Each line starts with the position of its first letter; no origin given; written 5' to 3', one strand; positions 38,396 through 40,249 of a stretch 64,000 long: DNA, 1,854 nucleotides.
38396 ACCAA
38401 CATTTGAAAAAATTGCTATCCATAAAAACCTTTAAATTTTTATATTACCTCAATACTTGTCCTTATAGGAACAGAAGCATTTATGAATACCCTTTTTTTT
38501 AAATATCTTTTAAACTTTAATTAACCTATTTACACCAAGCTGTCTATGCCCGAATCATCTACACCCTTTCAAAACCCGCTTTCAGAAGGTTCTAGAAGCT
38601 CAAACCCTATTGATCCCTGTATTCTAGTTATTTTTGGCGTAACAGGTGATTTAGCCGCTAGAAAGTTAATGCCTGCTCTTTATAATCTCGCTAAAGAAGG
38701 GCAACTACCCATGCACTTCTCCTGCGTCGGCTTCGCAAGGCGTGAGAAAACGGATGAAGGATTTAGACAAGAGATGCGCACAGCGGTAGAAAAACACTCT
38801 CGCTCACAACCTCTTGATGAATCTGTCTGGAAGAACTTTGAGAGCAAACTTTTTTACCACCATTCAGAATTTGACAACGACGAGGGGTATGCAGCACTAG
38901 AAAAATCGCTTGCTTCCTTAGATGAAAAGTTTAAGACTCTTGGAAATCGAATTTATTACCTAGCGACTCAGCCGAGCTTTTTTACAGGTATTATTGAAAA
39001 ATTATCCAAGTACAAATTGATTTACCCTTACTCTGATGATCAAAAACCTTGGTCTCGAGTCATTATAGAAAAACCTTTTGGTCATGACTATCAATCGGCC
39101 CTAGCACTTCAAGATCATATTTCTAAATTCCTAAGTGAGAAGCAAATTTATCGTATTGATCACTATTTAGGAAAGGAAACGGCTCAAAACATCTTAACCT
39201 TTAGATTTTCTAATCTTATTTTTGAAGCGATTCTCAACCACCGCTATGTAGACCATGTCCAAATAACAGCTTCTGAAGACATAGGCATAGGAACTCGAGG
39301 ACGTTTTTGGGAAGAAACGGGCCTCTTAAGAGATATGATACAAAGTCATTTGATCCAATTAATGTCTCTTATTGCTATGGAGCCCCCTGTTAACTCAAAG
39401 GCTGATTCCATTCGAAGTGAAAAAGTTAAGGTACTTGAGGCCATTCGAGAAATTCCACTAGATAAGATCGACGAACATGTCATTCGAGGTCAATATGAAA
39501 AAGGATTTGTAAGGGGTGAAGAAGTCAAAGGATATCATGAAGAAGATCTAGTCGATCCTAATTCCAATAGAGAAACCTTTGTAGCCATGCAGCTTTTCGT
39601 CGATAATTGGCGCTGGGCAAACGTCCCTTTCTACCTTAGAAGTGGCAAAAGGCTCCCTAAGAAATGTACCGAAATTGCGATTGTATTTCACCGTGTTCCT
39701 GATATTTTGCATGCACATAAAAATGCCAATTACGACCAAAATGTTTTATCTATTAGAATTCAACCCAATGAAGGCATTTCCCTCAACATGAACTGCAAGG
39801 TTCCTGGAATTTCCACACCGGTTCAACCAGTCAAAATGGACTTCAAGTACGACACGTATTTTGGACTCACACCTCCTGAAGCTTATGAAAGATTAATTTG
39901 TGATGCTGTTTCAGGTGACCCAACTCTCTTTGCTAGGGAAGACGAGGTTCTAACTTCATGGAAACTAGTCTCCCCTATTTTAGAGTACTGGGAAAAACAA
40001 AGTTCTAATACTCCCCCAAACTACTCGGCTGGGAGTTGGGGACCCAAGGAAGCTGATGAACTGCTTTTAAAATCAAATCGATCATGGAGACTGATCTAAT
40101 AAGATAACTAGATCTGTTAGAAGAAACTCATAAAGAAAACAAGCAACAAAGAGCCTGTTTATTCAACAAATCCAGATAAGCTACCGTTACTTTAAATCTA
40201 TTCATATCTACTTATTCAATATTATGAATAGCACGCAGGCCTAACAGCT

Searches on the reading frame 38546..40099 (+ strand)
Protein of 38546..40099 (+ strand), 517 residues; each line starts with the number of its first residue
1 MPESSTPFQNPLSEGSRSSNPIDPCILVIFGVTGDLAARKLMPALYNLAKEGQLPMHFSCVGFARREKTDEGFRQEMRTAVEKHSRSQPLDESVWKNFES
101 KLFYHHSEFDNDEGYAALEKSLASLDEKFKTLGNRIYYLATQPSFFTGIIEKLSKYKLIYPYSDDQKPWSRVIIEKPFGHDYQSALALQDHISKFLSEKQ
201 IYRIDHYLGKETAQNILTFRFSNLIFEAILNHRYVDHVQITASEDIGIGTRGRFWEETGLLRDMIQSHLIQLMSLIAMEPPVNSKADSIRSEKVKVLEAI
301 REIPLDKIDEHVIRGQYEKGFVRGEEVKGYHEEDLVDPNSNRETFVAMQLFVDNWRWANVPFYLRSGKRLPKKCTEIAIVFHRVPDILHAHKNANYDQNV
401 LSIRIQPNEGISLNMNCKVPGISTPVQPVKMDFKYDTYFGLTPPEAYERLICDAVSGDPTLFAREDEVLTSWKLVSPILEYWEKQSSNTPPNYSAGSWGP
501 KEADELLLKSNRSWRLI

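Call 62: search_protein_families(library=pfam, proteins=[window:38546-40099:+], max_evalue=0.00001)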
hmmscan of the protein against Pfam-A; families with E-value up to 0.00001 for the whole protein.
window:38546-40099:+ (517 aa): 2 families
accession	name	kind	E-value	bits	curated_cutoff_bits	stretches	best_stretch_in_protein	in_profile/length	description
PF02781.21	G6PD_C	-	3.8e-119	397.6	27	1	217-515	1-296/296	Glucose-6-phosphate dehydrogenase, C-terminal domain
PF00479.28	G6PD_N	-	6.5e-64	216.4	22.1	1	28-215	1-183/183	Glucose-6-phosphate dehydrogenase, NAD binding domain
